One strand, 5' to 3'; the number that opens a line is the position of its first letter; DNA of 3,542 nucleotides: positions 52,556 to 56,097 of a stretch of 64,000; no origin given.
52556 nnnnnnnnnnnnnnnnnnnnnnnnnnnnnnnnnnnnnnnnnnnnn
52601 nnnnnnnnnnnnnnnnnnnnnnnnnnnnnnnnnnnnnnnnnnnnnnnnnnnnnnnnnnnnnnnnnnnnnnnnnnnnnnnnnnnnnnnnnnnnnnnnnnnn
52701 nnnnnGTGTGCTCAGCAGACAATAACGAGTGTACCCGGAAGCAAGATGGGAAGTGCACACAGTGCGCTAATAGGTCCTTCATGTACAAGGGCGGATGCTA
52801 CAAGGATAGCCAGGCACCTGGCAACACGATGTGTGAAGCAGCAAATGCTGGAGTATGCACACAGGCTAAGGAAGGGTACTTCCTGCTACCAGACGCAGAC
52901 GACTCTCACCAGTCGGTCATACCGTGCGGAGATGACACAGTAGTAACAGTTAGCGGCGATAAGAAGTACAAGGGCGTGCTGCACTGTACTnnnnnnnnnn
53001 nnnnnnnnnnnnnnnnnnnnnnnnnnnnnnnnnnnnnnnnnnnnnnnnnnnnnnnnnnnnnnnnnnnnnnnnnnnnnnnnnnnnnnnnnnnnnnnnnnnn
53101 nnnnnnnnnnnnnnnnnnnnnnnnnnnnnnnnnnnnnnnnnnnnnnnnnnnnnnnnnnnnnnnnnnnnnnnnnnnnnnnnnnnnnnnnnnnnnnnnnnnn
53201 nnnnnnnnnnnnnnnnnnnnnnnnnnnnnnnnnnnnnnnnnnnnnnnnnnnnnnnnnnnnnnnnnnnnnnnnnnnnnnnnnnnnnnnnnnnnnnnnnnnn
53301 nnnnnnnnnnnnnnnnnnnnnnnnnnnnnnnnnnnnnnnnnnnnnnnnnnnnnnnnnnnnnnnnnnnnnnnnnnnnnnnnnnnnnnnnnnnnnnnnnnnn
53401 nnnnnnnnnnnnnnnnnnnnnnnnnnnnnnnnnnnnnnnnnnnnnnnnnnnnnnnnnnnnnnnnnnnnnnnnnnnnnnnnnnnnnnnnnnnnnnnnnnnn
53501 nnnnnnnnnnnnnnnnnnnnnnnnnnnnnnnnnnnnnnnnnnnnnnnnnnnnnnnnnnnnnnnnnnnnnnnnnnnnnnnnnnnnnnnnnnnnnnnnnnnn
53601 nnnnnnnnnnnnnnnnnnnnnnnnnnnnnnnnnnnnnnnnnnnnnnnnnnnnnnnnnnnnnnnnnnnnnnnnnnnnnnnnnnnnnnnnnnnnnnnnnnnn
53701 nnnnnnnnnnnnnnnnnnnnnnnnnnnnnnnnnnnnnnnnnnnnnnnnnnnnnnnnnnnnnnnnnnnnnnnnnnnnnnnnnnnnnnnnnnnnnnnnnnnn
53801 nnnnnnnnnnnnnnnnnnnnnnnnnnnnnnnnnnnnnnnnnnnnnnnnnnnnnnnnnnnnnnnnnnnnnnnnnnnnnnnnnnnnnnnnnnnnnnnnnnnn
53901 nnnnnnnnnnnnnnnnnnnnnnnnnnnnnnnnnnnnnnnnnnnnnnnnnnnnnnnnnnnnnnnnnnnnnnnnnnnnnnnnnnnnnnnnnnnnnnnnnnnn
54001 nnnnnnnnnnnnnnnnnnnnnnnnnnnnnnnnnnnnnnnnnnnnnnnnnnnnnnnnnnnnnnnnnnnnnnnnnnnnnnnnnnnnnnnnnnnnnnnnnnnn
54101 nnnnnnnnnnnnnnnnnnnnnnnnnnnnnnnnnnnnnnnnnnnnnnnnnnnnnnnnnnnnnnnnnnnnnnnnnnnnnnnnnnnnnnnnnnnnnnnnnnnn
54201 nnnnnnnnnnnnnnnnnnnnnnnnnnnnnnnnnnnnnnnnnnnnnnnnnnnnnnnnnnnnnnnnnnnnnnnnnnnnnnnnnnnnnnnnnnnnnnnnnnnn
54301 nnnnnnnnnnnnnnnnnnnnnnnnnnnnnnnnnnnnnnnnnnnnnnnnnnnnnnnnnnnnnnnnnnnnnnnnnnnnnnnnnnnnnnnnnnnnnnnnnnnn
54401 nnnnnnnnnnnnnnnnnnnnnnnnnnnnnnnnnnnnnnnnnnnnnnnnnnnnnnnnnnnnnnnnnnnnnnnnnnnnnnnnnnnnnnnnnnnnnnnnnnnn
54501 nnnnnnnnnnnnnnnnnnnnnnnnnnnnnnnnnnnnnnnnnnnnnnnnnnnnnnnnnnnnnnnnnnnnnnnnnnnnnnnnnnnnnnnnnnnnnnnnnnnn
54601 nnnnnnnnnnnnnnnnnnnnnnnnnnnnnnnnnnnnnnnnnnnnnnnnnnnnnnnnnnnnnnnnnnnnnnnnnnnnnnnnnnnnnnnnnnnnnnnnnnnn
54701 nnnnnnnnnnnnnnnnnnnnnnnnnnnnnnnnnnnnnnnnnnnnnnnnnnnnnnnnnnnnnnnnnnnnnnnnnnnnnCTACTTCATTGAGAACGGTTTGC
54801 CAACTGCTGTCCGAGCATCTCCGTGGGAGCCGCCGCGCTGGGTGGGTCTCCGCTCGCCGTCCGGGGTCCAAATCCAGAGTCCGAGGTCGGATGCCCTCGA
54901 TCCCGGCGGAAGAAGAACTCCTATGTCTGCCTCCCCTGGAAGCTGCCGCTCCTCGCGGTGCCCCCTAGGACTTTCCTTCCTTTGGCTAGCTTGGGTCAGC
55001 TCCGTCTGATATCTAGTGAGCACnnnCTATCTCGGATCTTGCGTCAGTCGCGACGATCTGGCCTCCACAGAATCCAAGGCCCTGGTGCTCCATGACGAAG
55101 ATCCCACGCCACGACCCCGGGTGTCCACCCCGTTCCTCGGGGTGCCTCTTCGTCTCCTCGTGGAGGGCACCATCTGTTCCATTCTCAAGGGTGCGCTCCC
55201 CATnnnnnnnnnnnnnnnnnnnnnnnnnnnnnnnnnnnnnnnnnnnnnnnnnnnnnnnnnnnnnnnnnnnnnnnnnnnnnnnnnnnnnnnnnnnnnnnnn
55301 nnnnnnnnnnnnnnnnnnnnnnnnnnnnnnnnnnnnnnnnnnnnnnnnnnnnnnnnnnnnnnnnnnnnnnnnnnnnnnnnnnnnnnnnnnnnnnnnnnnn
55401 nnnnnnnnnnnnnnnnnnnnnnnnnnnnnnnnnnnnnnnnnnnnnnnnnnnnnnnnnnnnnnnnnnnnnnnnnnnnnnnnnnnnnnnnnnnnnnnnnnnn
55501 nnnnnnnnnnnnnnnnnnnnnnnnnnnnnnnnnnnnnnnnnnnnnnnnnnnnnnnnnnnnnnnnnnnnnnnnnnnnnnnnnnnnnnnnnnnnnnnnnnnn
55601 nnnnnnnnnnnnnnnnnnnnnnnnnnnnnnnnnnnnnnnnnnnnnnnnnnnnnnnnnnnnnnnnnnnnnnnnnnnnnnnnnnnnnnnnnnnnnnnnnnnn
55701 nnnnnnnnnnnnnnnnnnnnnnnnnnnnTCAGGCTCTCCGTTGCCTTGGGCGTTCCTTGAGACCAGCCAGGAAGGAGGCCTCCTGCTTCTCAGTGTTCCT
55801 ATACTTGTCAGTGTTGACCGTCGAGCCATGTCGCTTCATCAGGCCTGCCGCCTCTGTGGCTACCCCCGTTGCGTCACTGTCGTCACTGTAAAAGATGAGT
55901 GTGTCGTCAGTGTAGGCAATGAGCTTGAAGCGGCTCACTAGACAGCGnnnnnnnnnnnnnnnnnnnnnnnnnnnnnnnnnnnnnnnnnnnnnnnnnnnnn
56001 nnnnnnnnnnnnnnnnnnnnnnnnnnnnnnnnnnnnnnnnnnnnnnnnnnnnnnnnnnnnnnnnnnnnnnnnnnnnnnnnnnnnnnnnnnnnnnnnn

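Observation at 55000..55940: Dead, 5'-truncated R2-like non-LTR retrotransposon fragment (YTDD reverse-transcriptase motif)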

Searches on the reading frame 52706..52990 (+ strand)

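Call 76: search_protein_families(library=pfam, proteins=[window:52706-52990:+], max_evalue=1)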
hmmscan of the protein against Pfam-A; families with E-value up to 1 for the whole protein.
window:52706-52990:+ (95 aa): 3 families
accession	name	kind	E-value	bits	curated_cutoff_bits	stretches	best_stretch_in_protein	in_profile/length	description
PF03302.18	VSP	-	2.4e-08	33.7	31.4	1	9-89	197-281/397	Giardia variant-specific surface protein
PF15913.10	Furin-like_2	-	0.23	12.1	28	0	2-35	57-89/102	Furin-like repeat, cysteine-rich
PF19217.5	CoV_NSP4_N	-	0.26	10.8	25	1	42-79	200-235/353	Coronavirus replicase NSP4, N-terminal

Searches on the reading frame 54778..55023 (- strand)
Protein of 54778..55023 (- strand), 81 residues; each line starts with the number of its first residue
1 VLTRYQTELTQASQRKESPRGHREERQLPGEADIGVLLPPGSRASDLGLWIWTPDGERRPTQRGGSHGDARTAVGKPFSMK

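Call 5: search_protein_families(library=pfam, proteins=[window:54778-55023:-], max_evalue=10)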
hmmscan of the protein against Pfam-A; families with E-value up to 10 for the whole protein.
window:54778-55023:- (81 aa): 0 families

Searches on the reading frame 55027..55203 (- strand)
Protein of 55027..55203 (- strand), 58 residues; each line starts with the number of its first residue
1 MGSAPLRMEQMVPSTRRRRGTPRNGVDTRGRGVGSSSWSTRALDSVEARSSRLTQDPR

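Call 5: search_protein_families(library=pfam, proteins=[window:55027-55203:-], max_evalue=10)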
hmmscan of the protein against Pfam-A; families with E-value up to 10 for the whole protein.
window:55027-55203:- (58 aa): 1 family
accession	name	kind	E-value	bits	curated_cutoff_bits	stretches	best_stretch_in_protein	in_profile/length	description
PF14621.11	RFX5_DNA_bdg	-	0.04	14.1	27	1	8-55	60-105/219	RFX5 DNA-binding domain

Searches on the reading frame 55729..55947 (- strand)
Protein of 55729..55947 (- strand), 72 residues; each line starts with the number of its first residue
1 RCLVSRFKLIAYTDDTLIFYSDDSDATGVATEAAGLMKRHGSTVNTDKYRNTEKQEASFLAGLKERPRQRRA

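Call 5: search_protein_families(library=pfam, proteins=[window:55732-55938:-], max_evalue=10)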
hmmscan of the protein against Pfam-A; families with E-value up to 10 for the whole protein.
seq(69 aa): 1 family
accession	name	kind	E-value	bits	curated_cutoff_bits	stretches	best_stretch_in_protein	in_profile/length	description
PF00078.32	RVT_1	-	0.00011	22.4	29.6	1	5-57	148-201/205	Reverse transcriptase (RNA-dependent DNA polymerase)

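Call 8: find_homologous_proteins(query=window:55732-55941:-, max_evalue=10)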
Query seq(70 aa): no candidate shares three 5-residue words with the query. No homologue found.

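Call 14: search_solved_structures(query=window:55732-55941:-, max_evalue=10, show_alignments=4)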
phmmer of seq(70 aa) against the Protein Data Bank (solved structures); distinct sequences matched with E-value up to 10: 0.

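Call 25: search_protein_representatives(protein=window:55729-55947:-)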
Query: 72 residues. Proteins with E-value up to 0.001 (for the whole library): 3; up to 1e-10: 0; up to 1e-30: 0. The best 3 are listed.
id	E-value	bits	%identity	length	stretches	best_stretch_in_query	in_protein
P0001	1.0e-07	47.9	65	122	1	20-67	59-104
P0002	9.0e-06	41.8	61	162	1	8-48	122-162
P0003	5.1e-04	36.3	42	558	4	24-69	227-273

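Call 27: find_encoding_contigs(protein=P0002, flank=10000, max_places=10)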
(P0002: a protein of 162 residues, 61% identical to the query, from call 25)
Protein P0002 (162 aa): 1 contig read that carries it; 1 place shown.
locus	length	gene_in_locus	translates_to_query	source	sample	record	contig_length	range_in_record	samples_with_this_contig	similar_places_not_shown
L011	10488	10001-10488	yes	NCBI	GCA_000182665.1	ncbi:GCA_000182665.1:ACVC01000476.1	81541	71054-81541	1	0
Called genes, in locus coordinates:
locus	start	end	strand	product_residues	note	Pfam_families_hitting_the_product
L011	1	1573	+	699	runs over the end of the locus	-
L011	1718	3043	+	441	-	-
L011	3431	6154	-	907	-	PF12796:Ank_2, PF12796:Ank_2, PF13637:Ank_4 (weak), PF00023:Ank (weak), PF12796:Ank_2, PF13637:Ank_4 (weak), PF12796:Ank_2, PF13920:zf-C3HC4_3, +3 more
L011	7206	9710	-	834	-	PF03302:VSP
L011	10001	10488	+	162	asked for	PF00078:RVT_1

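Call 28: find_encoding_contigs(protein=P0001, flank=10000, max_places=10)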
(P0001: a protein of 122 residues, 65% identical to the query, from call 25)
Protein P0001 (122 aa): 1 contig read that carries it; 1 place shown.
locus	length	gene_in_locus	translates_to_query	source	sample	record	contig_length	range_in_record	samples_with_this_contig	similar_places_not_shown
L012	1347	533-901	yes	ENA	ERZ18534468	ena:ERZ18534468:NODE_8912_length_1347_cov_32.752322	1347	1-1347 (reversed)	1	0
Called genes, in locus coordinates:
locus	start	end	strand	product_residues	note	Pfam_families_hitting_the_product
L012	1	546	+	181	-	?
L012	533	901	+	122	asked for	-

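Call 32: list_cluster_members(proteins=[P0001, P0002])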
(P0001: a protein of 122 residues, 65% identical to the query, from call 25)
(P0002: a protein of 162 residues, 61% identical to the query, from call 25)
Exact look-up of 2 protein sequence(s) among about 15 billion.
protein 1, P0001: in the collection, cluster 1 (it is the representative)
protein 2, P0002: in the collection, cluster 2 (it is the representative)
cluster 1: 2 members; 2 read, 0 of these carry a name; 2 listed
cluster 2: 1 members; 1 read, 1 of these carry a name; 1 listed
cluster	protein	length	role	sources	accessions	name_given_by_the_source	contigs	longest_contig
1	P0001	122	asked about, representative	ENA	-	-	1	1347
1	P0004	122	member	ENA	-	-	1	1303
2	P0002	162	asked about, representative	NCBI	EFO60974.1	Hypothetical protein GLP15_3331, partial [Giardia lamblia P15]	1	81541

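Call 40: search_solved_structures(query=P0002, max_evalue=10, show_alignments=3)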
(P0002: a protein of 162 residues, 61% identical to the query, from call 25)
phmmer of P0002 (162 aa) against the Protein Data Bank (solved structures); distinct sequences matched with E-value up to 10: 5.
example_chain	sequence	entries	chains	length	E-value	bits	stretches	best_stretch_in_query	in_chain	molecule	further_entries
5mi3_A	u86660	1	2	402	0.4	14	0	109-156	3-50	Elongation factor Tu 1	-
5mi8_A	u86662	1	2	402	0.41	14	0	109-156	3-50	Elongation factor Tu 1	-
5mi9_A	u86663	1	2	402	0.46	13.8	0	109-155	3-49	Elongation factor Tu 1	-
3mmp_A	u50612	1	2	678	1.4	12.3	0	82-155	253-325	Elongation factor Tu 2, Elongation factor Ts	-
4r71_A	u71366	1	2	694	1.5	12.2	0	82-155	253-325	Elongation factor Ts, Elongation factor Tu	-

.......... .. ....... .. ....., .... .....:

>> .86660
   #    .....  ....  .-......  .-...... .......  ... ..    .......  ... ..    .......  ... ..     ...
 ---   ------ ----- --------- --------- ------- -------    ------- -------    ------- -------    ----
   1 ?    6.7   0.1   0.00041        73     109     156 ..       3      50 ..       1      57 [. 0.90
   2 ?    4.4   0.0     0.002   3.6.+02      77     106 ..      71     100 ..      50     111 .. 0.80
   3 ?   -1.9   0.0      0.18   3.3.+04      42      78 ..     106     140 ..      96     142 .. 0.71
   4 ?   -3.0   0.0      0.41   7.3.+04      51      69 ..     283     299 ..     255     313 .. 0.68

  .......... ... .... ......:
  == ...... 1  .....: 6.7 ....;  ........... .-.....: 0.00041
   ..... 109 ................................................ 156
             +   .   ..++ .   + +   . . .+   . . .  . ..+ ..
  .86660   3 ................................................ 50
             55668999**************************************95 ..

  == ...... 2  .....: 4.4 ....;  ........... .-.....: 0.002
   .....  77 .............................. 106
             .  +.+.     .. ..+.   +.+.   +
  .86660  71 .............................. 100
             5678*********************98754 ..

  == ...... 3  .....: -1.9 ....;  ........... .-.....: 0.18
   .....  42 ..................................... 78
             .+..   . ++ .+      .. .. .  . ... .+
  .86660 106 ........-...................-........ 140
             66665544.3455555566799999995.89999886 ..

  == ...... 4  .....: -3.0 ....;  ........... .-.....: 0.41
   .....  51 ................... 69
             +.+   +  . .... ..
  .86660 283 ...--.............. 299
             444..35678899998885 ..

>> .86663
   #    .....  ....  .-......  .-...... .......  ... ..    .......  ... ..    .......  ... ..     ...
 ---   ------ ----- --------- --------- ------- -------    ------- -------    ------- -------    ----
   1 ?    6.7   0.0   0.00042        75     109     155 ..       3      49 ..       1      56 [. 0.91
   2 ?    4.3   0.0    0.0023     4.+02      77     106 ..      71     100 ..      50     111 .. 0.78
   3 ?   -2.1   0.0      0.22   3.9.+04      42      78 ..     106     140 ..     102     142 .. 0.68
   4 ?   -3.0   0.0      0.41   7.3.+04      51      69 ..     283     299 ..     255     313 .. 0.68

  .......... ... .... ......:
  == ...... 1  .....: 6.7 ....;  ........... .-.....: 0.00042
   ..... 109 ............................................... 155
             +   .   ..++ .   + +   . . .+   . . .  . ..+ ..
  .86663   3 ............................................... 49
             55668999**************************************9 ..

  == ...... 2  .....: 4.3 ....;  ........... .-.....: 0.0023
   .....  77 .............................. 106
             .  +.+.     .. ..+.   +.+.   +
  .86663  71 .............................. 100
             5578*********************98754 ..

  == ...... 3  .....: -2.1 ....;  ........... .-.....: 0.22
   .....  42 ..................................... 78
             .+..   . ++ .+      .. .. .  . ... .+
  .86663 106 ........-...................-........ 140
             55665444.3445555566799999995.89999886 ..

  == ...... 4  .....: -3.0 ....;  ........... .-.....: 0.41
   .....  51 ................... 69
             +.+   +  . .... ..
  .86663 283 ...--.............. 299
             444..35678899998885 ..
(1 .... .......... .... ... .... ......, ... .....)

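Call 41: search_protein_families(library=pfam, proteins=[P0002, P0001], max_evalue=1)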
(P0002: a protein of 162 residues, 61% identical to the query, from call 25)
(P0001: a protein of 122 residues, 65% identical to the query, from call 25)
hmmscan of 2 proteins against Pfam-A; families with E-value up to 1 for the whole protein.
P0002 (162 aa): 1 family
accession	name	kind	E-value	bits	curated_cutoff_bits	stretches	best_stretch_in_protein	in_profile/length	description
PF00078.32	RVT_1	-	6.7e-10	39.4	29.6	1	6-162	24-188/205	Reverse transcriptase (RNA-dependent DNA polymerase)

P0001 (122 aa): 0 families

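Call 42: find_encoding_contigs(protein=P0004, flank=10000, max_places=10)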
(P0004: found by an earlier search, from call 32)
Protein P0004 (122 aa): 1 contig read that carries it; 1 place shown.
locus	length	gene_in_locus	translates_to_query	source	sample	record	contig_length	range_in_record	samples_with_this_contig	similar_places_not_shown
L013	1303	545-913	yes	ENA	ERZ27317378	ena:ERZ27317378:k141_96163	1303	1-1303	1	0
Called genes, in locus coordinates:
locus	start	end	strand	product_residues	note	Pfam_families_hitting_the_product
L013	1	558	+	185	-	?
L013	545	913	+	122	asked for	-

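Call 50: find_homologous_proteins(query=P0002, max_evalue=10)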
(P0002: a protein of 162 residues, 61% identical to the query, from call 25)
Query P0002 (162 aa): 8 proteins with E <= 10 among 71 candidates.
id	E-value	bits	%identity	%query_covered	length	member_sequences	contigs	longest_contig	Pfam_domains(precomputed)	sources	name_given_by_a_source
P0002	2.6e-101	354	100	100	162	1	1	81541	PF00078.33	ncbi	ncbi:Hypothetical protein GLP15_3331, partial [Giardia lamblia P15]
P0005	2.2e-52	195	93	62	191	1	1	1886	-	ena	-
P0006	8.5e-35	138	75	62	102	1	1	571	-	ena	-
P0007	1.3e-34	137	92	44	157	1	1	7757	-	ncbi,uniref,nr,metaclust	ncbi:Hypothetical protein GLP15_4996 [Giardia lamblia P15]|uniref:Reverse transcriptase domain-conta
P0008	1.7e-26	111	67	60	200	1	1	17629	-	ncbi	ncbi:Reverse transcriptase, partial [Giardia duodenalis]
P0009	1.7e-14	72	51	52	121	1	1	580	PF00078.33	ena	-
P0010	1.4e-8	53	85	20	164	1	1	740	-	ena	-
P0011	4.8e-6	45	67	30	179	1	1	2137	-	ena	-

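Call 52: find_encoding_contigs(protein=P0008, flank=10000, max_places=6)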
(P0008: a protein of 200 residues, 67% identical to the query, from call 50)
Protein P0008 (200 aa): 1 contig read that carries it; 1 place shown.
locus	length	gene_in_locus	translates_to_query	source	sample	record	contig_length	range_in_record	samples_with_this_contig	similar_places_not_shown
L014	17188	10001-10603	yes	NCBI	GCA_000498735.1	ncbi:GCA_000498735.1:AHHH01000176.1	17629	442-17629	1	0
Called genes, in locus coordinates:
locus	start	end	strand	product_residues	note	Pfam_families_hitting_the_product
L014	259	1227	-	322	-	PF00118:Cpn60_TCP1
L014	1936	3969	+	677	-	PF00069:Pkinase, PF12784:PDDEXK_2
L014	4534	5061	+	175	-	PF01464:SLT (weak)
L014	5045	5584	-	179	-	PF00625:Guanylate_kin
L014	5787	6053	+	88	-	PF02609:Exonuc_VII_S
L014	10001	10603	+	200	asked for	-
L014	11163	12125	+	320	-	-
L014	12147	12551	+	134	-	-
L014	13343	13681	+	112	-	-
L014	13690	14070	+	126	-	-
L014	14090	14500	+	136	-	-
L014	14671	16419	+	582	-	PF00078:RVT_1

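Call 53: find_encoding_contigs(protein=P0007, flank=10000, max_places=6)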
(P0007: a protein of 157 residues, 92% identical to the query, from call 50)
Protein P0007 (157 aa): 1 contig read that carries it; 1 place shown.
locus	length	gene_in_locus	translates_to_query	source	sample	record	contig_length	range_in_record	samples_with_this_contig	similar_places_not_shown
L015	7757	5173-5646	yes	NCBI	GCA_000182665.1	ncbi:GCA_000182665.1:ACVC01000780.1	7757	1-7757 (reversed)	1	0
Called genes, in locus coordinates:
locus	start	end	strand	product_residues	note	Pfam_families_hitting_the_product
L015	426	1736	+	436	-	PF15913:Furin-like_2 (faint), PF03302:VSP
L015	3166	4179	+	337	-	-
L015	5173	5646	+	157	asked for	-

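Call 69: search_protein_families(library=pfam, proteins=[L014:14671-16416:+], max_evalue=1)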
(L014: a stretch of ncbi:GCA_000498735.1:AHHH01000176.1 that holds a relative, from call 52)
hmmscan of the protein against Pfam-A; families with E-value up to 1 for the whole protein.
L014:14671-16416:+ (582 aa): 1 family
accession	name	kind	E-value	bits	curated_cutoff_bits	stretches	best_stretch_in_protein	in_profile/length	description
PF00078.32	RVT_1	-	2.7e-25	89.7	29.6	1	99-296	1-204/205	Reverse transcriptase (RNA-dependent DNA polymerase)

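Call 80: find_encoding_contigs(protein=P0011, flank=6000, max_places=4)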
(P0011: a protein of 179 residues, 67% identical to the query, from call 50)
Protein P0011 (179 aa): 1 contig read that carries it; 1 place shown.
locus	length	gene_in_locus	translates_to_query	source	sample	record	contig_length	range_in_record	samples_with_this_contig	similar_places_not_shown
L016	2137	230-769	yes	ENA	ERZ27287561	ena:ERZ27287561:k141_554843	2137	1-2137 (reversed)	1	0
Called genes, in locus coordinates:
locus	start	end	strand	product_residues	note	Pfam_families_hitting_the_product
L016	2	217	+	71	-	?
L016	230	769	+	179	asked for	-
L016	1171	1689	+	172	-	-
